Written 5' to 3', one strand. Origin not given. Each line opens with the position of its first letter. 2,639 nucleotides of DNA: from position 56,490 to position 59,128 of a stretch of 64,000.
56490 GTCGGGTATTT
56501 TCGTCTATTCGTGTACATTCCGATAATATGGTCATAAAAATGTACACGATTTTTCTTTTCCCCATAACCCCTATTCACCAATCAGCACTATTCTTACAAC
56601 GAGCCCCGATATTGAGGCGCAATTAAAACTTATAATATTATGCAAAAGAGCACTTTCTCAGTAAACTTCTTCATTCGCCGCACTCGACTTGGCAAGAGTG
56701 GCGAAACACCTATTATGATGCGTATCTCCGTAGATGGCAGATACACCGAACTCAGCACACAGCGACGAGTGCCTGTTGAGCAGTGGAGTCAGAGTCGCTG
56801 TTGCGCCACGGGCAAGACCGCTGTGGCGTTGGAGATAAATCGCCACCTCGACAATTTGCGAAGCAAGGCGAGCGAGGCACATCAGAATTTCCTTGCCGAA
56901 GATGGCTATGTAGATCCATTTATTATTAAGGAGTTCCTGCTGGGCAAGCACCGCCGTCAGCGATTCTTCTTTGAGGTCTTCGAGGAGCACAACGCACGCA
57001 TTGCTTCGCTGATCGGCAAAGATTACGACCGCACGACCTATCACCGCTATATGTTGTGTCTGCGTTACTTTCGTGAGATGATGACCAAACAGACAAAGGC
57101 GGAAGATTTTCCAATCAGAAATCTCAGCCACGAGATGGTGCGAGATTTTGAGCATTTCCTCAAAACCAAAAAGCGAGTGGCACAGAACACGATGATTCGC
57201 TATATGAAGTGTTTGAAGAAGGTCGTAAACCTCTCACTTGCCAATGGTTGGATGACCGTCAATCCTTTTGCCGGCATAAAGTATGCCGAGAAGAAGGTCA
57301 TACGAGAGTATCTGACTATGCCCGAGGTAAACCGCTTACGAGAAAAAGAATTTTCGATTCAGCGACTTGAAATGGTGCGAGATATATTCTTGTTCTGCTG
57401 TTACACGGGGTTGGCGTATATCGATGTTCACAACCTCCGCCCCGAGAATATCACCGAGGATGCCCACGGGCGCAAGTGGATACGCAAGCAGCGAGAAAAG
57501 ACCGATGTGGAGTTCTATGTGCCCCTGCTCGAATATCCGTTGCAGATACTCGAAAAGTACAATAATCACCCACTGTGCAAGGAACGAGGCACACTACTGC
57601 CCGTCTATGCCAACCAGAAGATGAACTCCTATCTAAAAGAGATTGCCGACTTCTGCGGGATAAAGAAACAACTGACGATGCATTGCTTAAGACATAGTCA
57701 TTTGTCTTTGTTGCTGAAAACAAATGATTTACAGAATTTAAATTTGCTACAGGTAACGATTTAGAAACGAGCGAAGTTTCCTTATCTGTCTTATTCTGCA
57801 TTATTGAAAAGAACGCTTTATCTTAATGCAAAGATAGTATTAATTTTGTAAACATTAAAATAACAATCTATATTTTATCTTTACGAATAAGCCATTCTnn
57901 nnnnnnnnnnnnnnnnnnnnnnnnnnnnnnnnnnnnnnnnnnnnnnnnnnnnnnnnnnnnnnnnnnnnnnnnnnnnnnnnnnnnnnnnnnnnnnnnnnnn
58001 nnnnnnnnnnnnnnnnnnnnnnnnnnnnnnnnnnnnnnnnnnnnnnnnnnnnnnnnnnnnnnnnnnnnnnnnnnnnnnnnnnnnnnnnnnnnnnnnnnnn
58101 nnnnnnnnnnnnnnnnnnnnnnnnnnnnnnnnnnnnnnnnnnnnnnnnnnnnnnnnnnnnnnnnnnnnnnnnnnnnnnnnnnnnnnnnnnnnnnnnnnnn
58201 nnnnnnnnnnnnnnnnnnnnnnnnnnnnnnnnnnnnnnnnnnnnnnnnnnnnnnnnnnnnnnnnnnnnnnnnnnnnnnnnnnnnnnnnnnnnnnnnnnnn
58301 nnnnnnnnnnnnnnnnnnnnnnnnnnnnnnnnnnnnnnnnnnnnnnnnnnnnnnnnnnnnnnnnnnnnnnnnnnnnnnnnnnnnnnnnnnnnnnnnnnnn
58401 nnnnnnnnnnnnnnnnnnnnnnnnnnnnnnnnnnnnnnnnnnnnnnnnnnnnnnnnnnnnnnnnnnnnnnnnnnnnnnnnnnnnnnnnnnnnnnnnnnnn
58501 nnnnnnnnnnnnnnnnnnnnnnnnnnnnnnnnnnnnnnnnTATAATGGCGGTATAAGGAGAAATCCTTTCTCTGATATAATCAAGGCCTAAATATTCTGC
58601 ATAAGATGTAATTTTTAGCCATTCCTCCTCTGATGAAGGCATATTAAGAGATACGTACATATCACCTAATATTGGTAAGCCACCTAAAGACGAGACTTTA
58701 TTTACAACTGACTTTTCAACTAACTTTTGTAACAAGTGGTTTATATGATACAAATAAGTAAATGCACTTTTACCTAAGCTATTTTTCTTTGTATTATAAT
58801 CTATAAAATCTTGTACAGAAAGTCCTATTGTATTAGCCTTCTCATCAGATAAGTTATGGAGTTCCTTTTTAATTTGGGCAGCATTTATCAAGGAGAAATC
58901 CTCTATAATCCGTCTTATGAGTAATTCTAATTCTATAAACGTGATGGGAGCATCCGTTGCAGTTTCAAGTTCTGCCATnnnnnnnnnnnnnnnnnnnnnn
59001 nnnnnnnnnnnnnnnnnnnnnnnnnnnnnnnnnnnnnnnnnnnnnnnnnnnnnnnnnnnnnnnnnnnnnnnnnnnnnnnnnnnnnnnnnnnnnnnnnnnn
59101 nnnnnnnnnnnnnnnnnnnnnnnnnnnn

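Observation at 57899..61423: Translationally coupled nuclease / coiled-coil ABC ATPase / serine-protease operon: candidate novel or variant anti-phage system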

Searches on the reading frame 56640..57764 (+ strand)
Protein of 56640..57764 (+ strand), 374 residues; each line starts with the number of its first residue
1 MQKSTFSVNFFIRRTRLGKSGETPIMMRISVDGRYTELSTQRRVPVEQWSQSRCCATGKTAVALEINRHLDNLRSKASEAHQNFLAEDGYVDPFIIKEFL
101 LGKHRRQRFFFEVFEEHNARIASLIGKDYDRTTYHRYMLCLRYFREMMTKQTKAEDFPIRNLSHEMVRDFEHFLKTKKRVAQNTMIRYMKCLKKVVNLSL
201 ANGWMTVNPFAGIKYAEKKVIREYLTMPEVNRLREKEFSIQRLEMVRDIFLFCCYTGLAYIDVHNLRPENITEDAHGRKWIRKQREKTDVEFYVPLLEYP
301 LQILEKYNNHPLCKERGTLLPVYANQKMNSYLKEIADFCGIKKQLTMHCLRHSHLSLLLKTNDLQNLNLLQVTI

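Call 3: search_protein_families(library=pfam, proteins=[window:56640-57764:+], max_evalue=0.1)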
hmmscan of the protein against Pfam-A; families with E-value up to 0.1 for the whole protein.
window:56640-57764:+ (374 aa): 7 families
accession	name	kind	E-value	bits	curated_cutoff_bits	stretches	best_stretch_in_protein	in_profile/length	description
PF13102.12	Phage_int_SAM_5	-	7.8e-15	55.5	22.3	1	110-214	2-95/98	Phage integrase SAM-like domain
PF17293.8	Arm-DNA-bind_5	-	8.3e-14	52.3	22.6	1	10-93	1-83/87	Arm DNA-binding domain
PF00589.27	Phage_integrase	-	3e-06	27.6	27.1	1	247-362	25-144/172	Phage integrase family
PF08785.16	Ku_PK_bind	-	0.0029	18.2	25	1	110-166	19-77/120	Ku C terminal domain like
PF13495.12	Phage_int_SAM_4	-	0.039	14.8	27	0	126-193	11-72/85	Phage integrase, N-terminal SAM-like domain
PF18615.6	SMYLE_N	-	0.061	13.5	25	0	270-360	150-239/256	Short myomegalin-like EB1 binding proteins, N-terminal domain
PF22928.2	INTS1_R4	-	0.069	13.5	27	0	130-194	21-81/102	Integrator complex subunit 1, R4 domain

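Call 4: search_protein_families(library=padloc, proteins=[window:56640-57764:+], max_evalue=0.1)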
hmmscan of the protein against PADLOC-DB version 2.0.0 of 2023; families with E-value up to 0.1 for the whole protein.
window:56640-57764:+ (374 aa): 0 families

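Call 5: search_protein_families(library=ncbifam, proteins=[window:56640-57764:+], max_evalue=0.1)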
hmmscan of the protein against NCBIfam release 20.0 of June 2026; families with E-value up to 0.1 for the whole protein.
window:56640-57764:+ (374 aa): 5 families
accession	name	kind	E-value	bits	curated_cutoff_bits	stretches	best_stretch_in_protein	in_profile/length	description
NF040815.2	recomb_XerA_Arch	equivalog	1.1e-11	44.8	220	1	126-360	9-228/263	site-specific tyrosine recombinase/integron integrase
TIGR02224.1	recomb_XerC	equivalog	1.1e-11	44.7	335.15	1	127-365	11-257/295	tyrosine recombinase XerC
TIGR02225.1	recomb_XerD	equivalog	3.2e-11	43.1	329.6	1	131-361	15-249/290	site-specific tyrosine recombinase XerD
NF001399.0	PRK00283.1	subfamily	1.5e-07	30.9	279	1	133-361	26-258/300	tyrosine recombinase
TIGR02249.1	integrase_gron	subfamily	0.0057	16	265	0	326-361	240-275/315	integron integrase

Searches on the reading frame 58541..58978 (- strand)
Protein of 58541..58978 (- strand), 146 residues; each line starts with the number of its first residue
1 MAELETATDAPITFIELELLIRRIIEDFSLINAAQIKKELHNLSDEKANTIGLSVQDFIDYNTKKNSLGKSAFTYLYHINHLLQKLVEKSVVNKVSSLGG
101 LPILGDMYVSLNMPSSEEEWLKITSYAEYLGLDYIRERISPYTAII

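Call 58: search_protein_families(library=pfam, alignment_id=A5, max_evalue=10)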
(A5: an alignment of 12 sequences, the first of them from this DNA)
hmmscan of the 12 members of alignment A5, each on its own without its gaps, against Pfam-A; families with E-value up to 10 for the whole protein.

A. member 1, seq(146 aa): 2 families
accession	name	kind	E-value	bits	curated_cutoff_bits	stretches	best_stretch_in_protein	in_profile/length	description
PF23268.1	RIN1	-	0.0071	17.1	27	1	36-86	2-52/95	RIN1-like domain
PF14893.12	PNMA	-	0.25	11.2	25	1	60-94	86-120/161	PNMA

B. families by the number of members that match (of 12 scanned): 9 families
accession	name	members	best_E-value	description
PF23268.1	RIN1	2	0.0071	RIN1-like domain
PF25824.1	DUF7951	1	0.022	Repeat of unknown function (DUF7951)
PF15830.10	DUF4712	1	0.063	Domain of unknown function (DUF4712)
PF07972.16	Flavodoxin_NdrI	1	0.069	NrdI Flavodoxin like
PF24406.1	nSTAND_NTPase4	1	0.084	Novel STAND NTPase 4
PF01978.25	TrmB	1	0.14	Sugar-specific transcriptional regulator TrmB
PF10083.14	DUF2321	1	0.17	Uncharacterized protein conserved in bacteria (DUF2321)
PF14893.12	PNMA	1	0.25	PNMA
PF22798.2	DUF5817_CT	1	0.25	DUF5817, C-terminal domain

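Call 59: search_solved_structures(query=A5, max_evalue=10)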
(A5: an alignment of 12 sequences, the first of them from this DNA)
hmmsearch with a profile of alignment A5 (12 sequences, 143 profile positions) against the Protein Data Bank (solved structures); distinct sequences matched with E-value up to 10: 3.
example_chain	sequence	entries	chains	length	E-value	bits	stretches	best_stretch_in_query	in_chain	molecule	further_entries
3sim_A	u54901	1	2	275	0.045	17.3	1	58-117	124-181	Protein, Family 18 Chitinase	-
1tr8_A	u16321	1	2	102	0.058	16.9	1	72-115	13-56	conserved protein (MTH177)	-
2p14_A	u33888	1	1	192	0.52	13.8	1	24-88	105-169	Heterodimeric restriction endonuclease R.BspD6I small subunit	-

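Call 66: search_protein_representatives(alignment_id=A5)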
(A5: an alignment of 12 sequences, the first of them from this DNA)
Query: 12 sequences, 143 profile positions. Proteins with E-value up to 0.001 (for the whole library): 201; up to 1e-10: 75; up to 1e-30: 3. The best 150 are listed.
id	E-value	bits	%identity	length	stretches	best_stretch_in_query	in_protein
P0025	9.3e-52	191.4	-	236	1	1-143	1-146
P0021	1.1e-45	171.7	-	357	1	4-142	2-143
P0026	2.5e-43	164.0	-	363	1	1-143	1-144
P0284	1.0e-27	113.4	-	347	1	1-143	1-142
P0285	1.4e-27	113.0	-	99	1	1-94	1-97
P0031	9.2e-27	110.3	-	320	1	19-143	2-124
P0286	1.3e-24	103.4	-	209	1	7-143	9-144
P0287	2.5e-24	102.4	-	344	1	1-143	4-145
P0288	7.3e-24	100.9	-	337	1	1-143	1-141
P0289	5.3e-22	94.9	-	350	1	9-143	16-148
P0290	5.6e-20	88.3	-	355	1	3-143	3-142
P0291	9.1e-20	87.6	-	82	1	1-73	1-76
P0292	5.9e-19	85.0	-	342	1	7-143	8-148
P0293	1.8e-18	83.4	-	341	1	1-142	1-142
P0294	2.1e-18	83.3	-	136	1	1-128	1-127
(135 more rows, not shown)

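Call 67: find_encoding_contigs(protein=P0284, flank=6000, max_places=2)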
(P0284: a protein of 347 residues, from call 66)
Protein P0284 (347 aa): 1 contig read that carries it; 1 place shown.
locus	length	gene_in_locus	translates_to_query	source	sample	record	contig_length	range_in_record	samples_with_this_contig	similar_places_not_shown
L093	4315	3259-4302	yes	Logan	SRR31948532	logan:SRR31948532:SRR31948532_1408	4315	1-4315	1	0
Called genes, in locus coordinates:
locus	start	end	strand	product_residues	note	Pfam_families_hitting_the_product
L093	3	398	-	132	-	?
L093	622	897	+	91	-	PF12957:DUF3846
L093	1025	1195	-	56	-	-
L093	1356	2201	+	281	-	PF07804:HipA_C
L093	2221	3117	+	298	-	-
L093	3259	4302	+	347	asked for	PF13365:Trypsin_2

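Call 68: find_encoding_contigs(protein=P0289, flank=6000, max_places=2)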
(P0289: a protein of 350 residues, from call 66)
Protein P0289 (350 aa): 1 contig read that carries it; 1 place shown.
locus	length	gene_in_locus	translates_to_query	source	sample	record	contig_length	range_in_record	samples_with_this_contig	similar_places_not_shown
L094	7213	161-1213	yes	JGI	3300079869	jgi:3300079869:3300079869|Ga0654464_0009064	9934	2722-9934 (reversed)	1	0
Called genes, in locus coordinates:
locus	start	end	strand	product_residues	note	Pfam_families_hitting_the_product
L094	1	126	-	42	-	?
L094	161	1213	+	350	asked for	PF00089:Trypsin (weak), PF13365:Trypsin_2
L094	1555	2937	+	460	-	-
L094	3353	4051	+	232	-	-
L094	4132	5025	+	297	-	PF14137:DUF4304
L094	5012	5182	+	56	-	-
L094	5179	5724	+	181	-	-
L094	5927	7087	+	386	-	PF14124:DUF4291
